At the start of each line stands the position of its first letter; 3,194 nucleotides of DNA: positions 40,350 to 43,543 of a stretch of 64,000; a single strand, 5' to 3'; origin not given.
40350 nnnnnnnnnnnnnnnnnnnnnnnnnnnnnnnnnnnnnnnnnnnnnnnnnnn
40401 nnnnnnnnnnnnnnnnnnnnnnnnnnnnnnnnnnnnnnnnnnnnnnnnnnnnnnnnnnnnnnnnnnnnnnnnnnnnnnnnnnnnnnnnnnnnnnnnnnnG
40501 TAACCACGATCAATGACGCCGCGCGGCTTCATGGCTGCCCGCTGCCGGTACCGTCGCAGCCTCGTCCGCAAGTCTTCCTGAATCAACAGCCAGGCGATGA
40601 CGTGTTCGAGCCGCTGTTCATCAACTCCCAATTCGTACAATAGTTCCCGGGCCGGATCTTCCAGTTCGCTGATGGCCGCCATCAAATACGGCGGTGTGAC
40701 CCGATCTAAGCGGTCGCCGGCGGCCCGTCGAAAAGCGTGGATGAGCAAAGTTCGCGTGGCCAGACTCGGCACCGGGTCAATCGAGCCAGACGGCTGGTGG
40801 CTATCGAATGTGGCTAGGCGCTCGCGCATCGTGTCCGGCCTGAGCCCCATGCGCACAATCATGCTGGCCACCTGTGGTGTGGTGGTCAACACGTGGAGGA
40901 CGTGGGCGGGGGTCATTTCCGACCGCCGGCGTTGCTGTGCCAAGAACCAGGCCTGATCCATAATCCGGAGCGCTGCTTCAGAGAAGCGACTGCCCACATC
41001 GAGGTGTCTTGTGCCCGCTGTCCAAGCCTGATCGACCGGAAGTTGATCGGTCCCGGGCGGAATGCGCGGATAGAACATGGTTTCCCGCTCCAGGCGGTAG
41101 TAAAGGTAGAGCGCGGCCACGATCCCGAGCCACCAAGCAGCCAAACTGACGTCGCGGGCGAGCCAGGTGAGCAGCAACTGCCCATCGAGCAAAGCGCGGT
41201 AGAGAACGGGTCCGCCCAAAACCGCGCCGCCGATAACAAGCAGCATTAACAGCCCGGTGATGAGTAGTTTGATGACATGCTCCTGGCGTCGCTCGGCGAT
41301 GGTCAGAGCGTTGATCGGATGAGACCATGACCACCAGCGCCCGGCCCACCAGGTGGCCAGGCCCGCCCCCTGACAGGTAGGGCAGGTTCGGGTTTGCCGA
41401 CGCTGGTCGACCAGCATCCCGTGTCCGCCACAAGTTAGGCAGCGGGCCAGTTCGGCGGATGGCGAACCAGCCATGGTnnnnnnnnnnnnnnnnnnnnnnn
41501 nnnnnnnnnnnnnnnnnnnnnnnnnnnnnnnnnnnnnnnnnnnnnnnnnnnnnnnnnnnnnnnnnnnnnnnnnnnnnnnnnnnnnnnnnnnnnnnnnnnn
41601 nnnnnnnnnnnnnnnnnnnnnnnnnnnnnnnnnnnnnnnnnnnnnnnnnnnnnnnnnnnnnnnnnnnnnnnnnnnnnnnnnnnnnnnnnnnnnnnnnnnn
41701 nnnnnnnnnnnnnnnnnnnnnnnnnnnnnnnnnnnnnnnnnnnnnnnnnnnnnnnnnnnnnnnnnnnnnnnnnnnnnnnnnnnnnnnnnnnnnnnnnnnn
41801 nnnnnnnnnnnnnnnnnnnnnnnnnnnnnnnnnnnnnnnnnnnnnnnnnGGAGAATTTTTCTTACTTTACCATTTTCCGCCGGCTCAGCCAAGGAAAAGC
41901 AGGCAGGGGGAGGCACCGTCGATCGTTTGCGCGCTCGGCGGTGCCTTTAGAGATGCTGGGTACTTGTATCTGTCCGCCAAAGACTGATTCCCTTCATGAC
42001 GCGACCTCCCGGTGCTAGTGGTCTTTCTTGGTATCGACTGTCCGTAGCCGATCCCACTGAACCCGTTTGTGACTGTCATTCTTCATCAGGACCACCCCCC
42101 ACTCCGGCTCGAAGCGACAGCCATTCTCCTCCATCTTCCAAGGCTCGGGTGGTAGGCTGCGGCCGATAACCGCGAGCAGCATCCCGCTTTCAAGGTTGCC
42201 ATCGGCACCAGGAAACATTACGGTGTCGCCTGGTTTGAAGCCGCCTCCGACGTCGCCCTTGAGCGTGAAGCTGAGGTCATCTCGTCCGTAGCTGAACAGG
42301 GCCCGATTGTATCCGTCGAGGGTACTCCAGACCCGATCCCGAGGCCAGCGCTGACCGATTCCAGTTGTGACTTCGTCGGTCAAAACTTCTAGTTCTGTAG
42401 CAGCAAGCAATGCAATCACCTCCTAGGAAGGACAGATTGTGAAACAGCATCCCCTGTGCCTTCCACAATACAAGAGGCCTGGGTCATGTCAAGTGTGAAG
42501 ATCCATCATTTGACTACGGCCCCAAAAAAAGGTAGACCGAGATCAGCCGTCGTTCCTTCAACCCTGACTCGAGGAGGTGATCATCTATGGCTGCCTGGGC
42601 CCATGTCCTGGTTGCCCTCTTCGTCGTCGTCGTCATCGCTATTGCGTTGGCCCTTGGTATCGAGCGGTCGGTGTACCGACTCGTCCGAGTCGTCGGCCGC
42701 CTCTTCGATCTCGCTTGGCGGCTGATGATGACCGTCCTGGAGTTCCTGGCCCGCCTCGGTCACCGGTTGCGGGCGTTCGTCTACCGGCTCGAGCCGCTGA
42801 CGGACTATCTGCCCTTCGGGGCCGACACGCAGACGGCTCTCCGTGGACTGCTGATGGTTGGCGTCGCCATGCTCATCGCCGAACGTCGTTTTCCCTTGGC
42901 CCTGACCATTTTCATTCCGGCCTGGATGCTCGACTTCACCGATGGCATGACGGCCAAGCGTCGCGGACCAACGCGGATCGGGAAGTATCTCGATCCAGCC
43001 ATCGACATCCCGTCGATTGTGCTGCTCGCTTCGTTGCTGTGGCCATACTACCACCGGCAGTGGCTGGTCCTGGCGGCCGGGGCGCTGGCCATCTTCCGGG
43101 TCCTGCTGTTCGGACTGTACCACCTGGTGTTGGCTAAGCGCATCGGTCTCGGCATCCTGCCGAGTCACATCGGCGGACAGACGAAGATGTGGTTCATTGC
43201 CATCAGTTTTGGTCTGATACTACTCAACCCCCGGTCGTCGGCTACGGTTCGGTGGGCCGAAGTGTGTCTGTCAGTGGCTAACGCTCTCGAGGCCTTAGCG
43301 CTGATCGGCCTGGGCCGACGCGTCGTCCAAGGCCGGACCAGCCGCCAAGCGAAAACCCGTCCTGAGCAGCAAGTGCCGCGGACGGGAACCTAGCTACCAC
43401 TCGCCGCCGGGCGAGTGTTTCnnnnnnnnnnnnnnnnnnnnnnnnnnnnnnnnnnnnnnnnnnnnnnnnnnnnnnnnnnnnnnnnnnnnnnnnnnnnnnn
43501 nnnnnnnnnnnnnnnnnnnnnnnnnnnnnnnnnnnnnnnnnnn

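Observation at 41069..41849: Membrane-anchored ClpC-type unfoldase with N-terminal zinc ribbon, co-encoded with a small Trp-rich membrane protein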

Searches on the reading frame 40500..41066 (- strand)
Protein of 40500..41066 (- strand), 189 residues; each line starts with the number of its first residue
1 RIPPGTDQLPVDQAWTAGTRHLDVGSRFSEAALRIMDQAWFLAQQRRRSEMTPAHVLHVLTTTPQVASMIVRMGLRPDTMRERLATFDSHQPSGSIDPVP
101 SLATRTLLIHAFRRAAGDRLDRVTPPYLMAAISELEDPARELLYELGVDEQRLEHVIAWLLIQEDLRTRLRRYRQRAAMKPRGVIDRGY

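Call 54: search_protein_families(library=pfam, proteins=[window:40500-41066:-], max_evalue=10)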
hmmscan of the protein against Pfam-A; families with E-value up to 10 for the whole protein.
seq(189 aa): 1 family
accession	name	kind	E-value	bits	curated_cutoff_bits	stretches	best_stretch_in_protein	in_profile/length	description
PF02861.25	Clp_N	-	4.4e-06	27.2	20.7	2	42-84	4-48/53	Clp amino terminal domain, pathogenicity island component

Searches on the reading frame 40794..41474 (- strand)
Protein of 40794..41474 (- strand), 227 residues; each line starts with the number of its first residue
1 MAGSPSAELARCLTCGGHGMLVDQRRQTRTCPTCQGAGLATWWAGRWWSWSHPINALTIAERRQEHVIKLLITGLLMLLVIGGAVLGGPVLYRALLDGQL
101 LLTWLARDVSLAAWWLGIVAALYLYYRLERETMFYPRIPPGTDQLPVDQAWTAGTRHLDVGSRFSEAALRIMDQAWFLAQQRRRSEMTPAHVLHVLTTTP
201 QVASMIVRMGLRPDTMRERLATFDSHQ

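Call 5: find_homologous_proteins(query=window:40794-41474:-, max_evalue=0.001)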
Query seq(227 aa): 2012 candidates shared short words with the query, none scored E <= 0.001.

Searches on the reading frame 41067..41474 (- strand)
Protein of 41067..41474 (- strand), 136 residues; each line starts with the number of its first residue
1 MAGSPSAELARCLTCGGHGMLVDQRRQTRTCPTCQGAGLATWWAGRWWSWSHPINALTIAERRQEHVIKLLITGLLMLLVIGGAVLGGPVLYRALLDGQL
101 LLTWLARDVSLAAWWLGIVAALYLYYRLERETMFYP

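Call 27: search_protein_representatives(alignment_id=A3)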
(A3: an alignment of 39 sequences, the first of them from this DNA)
Query: 39 sequences, 130 profile positions. Proteins with E-value up to 0.001 (for the whole library): 1091; up to 1e-10: 201; up to 1e-30: 4. The best 150 are listed.
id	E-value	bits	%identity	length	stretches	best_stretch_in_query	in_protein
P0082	1.8e-37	144.6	-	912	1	7-129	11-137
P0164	1.2e-33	132.3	-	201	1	3-126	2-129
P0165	1.7e-32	128.6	-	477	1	5-127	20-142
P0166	8.1e-31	123.1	-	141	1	2-128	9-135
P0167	4.4e-30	120.7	-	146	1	1-126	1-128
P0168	3.8e-29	117.7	-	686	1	3-128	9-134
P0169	8.6e-29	116.6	-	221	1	4-129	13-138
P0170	2.3e-28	115.2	-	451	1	4-127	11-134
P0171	1.3e-27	112.7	-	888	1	3-128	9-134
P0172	2.1e-27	112.1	-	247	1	7-127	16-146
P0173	1.8e-26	109.1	-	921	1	7-126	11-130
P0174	2.2e-26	108.7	-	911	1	5-128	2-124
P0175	3.4e-26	108.1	-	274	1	2-126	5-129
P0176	3.6e-26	108.1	-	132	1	6-129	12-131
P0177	5.3e-26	107.5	-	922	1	2-127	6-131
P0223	2.5e-19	86.0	-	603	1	2-129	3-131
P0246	1.7e-17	80.0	-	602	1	4-129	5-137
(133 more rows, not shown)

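Call 67: find_encoding_contigs(protein=P0223, flank=4000, max_places=2)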
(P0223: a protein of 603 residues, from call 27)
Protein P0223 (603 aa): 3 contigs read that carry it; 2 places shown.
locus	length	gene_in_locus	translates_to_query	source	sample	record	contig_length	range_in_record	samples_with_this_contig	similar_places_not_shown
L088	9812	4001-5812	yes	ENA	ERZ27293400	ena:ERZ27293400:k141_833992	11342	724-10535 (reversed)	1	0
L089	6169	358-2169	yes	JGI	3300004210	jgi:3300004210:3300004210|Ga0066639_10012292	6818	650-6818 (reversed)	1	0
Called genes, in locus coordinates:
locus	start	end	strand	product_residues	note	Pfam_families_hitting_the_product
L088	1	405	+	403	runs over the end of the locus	?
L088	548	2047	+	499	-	PF13522:GATase_6 (weak)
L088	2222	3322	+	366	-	PF00226:DnaJ, PF01556:DnaJ_C, PF00684:DnaJ_CXXCXGXG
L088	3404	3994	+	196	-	PF10502:Peptidase_S26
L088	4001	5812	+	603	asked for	PF02861:Clp_N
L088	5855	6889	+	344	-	PF00953:Glycos_transf_4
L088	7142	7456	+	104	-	PF00829:Ribosomal_L21p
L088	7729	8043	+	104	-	-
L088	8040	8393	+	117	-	-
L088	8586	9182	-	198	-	PF21176:RecR_HhH, PF02132:RecR_ZnF, PF01751:Toprim (weak), PF13662:Toprim_4, PF21175:RecR_C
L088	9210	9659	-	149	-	PF05635:23S_rRNA_IVP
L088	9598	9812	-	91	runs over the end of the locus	PF02575:YbaB_DNA_bd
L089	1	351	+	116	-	?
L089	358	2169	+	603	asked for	PF02861:Clp_N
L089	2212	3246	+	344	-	PF00953:Glycos_transf_4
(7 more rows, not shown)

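Call 68: find_encoding_contigs(protein=P0246, flank=4000, max_places=2)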
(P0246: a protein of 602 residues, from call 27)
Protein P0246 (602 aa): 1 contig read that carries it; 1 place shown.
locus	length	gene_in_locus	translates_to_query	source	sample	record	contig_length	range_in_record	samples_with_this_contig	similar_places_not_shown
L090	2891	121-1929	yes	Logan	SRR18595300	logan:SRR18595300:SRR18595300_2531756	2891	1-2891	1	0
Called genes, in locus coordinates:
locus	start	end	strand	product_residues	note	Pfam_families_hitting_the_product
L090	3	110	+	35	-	?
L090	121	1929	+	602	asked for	PF02861:Clp_N (weak)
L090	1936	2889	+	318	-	?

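Call 74: find_related_loci(query=A4, collection=metagenome_contigs, flank=4000)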
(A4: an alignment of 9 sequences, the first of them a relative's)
Query A4 (603 aa) in metagenome_contigs; peptide patterns used: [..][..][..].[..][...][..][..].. (x = any residue, [..] = any of these).
109 stretches matched a pattern; 12 encode a relative of the query (tblastn E <= 1e-3); 12 distinct loci.
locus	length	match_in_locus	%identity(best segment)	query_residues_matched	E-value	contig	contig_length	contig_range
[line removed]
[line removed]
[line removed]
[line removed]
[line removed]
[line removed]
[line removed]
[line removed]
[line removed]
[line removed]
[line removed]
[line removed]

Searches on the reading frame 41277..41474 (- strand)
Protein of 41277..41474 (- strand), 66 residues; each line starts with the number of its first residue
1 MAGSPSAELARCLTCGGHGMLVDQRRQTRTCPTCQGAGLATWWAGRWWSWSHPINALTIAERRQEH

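Call 54: search_protein_families(library=pfam, proteins=[window:41277-41474:-], max_evalue=10)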
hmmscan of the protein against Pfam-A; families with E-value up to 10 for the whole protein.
seq(66 aa): 10 families
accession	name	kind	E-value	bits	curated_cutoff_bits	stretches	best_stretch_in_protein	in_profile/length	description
PF00684.25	DnaJ_CXXCXGXG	-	0.00034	21.2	32.7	1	8-38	14-51/65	DnaJ central domain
PF15777.11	Anti-TRAP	-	0.0068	16.8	32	1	11-45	12-47/59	Tryptophan RNA-binding attenuator protein inhibitory protein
PF14319.11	Zn_Tnp_IS91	-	0.02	15.3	26.3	1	9-44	38-72/90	Transposase zinc-binding domain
PF23733.2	GRXCR1-2_C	-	0.033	14.6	26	1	12-40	12-41/47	GRXCR1/2, C-terminal domain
PF17302.8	DUF5351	-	0.055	14.2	27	1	29-38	18-27/29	Family of unknown function (DUF5351)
PF08271.17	Zn_Ribbon_TF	-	0.078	13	29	1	11-36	2-26/43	TFIIB zinc-binding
PF01155.25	HypA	-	0.12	12.9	28.9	1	10-39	71-97/112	Hydrogenase/urease nickel incorporation, metallochaperone, hypA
PF21002.2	TMEM106_N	-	0.16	13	24.5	1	28-38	54-64/91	Transmembrane protein 106 N-terminal region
PF19134.6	DUF5817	-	0.53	10.7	31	1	12-35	6-28/57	Domain of unknown function (DUF5817)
PF20833.2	RNase_E_G_Thio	-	4.4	7.9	26.8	1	30-39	1-10/86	RNase E/G, Thioredoxin-like domain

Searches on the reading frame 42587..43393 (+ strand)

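Call 3: search_protein_families(library=pfam, proteins=[window:42587-43393:+], max_evalue=0.01)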
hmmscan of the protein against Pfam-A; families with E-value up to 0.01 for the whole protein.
window:42587-43393:+ (268 aa): 1 family
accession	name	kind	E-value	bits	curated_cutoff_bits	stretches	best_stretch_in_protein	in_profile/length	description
PF01066.26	CDP-OH_P_transf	-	2.4e-12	48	22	1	81-230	6-151/152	CDP-alcohol phosphatidyltransferase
